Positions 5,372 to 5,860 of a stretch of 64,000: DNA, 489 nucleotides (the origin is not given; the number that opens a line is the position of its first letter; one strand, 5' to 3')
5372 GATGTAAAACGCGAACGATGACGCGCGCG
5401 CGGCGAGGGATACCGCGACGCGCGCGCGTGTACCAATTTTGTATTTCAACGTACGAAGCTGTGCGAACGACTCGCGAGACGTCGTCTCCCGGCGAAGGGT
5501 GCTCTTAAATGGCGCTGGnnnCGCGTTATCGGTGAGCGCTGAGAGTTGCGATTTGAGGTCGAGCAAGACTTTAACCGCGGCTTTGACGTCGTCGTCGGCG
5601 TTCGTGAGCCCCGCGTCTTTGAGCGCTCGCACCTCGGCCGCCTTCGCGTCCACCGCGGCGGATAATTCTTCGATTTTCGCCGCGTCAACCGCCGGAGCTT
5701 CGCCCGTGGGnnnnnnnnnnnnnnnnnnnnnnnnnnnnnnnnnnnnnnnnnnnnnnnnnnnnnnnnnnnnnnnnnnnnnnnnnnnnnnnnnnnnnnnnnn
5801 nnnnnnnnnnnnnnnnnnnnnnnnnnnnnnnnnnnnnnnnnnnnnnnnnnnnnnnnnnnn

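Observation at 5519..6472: Unusual domain fusion: MEKHLA domain joined to a WHEP-TRS domain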

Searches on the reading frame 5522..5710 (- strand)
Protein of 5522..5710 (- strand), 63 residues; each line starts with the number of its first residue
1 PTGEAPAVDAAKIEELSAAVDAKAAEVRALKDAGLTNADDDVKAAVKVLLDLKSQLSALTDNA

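Call 15: search_solved_structures(query=window:5522-5710:-, max_evalue=1, show_alignments=3)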
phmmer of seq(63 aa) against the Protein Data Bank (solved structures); distinct sequences matched with E-value up to 1: 1.
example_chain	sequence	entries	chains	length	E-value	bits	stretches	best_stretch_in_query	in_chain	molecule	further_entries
2v7y_A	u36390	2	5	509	0.84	13.7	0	9-42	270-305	CHAPERONE PROTEIN DNAK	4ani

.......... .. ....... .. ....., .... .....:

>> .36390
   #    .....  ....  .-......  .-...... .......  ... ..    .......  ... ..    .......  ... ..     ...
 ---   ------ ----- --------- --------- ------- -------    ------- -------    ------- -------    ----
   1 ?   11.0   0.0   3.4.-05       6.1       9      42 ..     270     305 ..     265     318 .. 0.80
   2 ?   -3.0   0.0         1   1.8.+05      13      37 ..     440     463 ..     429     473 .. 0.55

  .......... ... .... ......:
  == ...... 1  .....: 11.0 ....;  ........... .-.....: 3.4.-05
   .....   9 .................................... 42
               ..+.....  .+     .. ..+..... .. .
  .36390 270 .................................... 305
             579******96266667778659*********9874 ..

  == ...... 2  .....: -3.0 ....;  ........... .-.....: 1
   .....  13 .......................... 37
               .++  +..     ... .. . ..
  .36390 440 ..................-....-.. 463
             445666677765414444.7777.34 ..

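Call 19: search_solved_structures(query=A2, max_evalue=1, show_alignments=3)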
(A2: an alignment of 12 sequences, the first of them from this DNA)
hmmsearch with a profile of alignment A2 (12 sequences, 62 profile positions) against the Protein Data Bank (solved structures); distinct sequences matched with E-value up to 1: 23.
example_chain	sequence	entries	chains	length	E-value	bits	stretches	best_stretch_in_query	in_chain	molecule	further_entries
2djv_A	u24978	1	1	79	1.4e-07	34.4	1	6-59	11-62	Methionyl-tRNA synthetase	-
1fyj_A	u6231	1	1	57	0.00088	22.3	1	13-55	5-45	MULTIFUNCTIONAL AMINOACYL-TRNA SYNTHETASE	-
1d2d_A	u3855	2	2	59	0.0014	21.6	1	15-57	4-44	TRNA SYNTHETASE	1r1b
1x59_A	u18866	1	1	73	0.0054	19.8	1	11-59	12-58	Histidyl-tRNA synthetase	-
8yor_E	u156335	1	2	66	0.0056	19.7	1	11-59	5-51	Histidine--tRNA ligase, cytoplasmic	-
8yp1_A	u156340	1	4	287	0.031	17.4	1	5-59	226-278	Immunoglobulin heavy constant gamma 1,Histidine--tRNA ligase, cytoplasmic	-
1r6t_A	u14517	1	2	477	0.042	16.9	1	7-52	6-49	Tryptophanyl-tRNA synthetase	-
2azx_A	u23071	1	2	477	0.042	16.9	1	7-52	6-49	Tryptophanyl-tRNA synthetase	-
5ujj_A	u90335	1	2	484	0.043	16.9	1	7-52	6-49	Tryptophan--tRNA ligase, cytoplasmic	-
2quh_A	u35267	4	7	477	0.043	16.9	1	7-52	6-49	Tryptophanyl-tRNA synthetase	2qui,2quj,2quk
2pmf_A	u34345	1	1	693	0.067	16.3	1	6-57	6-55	Glycyl-tRNA synthetase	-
2pme_A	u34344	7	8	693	0.067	16.3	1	6-57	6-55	Glycyl-tRNA synthetase | Glycine--tRNA ligase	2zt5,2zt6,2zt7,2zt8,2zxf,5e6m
4kqe_A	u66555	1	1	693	0.068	16.2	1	6-57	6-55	Glycine--tRNA ligase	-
2q5h_A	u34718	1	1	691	0.068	16.2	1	6-57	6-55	Glycyl-tRNA synthetase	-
2q5i_A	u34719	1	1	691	0.068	16.2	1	6-57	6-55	Glycyl-tRNA synthetase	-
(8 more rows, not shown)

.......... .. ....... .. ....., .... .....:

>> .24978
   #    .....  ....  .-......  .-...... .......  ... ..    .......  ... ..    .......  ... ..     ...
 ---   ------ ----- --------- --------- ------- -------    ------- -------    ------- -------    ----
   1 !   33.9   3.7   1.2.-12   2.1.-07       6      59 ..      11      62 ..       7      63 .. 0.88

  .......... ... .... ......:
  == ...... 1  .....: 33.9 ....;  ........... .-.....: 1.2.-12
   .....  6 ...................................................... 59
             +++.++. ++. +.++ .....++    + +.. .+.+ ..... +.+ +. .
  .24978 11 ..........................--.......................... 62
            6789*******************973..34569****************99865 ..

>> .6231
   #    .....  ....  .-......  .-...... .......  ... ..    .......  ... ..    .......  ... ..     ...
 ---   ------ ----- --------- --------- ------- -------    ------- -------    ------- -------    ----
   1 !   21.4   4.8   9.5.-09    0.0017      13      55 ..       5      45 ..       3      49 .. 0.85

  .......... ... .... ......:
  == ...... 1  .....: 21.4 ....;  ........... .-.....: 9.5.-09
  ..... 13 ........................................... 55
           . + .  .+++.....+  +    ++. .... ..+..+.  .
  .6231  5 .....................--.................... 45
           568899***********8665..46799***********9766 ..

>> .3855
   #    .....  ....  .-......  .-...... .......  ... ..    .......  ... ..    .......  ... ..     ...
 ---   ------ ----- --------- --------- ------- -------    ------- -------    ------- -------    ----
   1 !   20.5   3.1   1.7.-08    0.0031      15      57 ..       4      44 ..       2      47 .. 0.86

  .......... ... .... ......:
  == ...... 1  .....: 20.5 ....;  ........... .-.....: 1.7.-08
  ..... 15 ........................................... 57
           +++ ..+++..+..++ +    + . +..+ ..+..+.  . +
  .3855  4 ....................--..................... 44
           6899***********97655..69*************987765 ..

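Call 52: predict_structure(alignment_id=A2)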
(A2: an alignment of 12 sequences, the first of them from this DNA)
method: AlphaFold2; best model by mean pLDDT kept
length: 56 residues; sequences in the alignment: 12
mean_pLDDT: 94.7   pTM: 0.75
mean pLDDT of the five models: 94.7, 94.2, 93.6, 93.4, 93.3
residues with pLDDT >= 90: 50; 70-90: 4; 50-70: 2; < 50: 0
segments of 3 or more residues with pLDDT < 50: none
pLDDT, mean of each block of 10 residues (from residue 1): 91 98 97 97 97 84
secondary structure, 60 per line:
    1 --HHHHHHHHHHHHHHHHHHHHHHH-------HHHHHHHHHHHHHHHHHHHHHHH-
elements in order: H3-25 H33-55

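Call 54: fold_search(model_id=the predicted structure, library=pdb)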
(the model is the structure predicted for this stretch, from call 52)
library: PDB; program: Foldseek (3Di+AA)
matches with E <= 10: 96; with E <= 0.001: 0
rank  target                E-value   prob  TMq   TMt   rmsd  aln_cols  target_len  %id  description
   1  6yhs_U                1.2e+00  0.63  0.61  0.57   3.5        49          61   26  Acinetobacter baumannii ribosome-amikacin complex - 50S subunit (released 2020-09-16)
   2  1b3q_B                1.4e+00  0.38  0.56  0.12   3.5        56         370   20  CRYSTAL STRUCTURE OF CHEA-289, A SIGNAL TRANSDUCING HISTIDINE KINASE (released 1999-12-15)
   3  1x59_MODEL_1_A        2.3e+00  0.60  0.60  0.47   2.4        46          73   35  Solution structures of the WHEP-TRS domain of human histidyl-tRNA synthetase (released 2005-11-15)
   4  2djv_MODEL_1_A        2.5e+00  0.75  0.75  0.55   2.0        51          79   33  Solution structures of the WHEP-TRS domain of human methionyl-tRNA synthetase (released 2006-10-05)
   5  7m4v_X                2.5e+00  0.41  0.61  0.58   3.4        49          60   26  A. baumannii Ribosome-Eravacycline complex: 50S (released 2021-05-19)
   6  5j0k_B                2.6e+00  0.75  0.80  0.63   1.3        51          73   22  De novo design of protein homo-oligomers with modular hydrogen bond network-mediated specificity (released 2016-05-25)
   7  5j0k_A                3.0e+00  0.69  0.80  0.62   1.3        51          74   22  De novo design of protein homo-oligomers with modular hydrogen bond network-mediated specificity (released 2016-05-25)
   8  8cwy_B                3.0e+00  0.69  0.80  0.62   1.3        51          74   20  Accurate computational design of genetically encoded 3D protein crystals (released 2023-11-01)
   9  6he1_A                3.0e+00  0.12  0.41  0.09   5.4        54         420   26  Pseudomonas aeruginosa Seryl-tRNA Synthetase in Complex with 5'-O-(N-(L-seryl)-sulfamoyl)N3-methyluridine (released 2019-12-04)
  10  8ij9_D                3.7e+00  0.57  0.77  0.62   2.4        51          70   31  Crystal structure of the ELKS1/Rab6B complex (released 2023-06-14)
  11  6jqa_A                3.7e+00  0.12  0.45  0.34   4.3        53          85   13  Crystal structure of phyllogen, a phyllody inducing effector protein of phytoplasma. (released 2019-05-15)
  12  3mxz                  4.0e+00  0.60  0.73  0.40   1.4        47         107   21  Crystal Structure of tubulin folding cofactor A from Arabidopsis thaliana (released 2010-09-01)
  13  4m1p                  4.0e+00  0.54  0.74  0.45   1.5        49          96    8  Crystal structure of the copper-sensing repressor CsoR with Cu(I) from Geobacillus thermodenitrificans NG80-2 (released 2014-05-21)
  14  6nye_B                4.0e+00  0.41  0.68  0.43   1.5        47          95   30  Crystal structure of computationally designed protein XAX (released 2020-04-22)
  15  8rd8_XE               4.0e+00  0.33  0.63  0.57   3.3        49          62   20  Cryo-EM structure of P. urativorans 70S ribosome in complex with hibernation factors Balon and RaiA (structure 1). (released 2024-02-21)
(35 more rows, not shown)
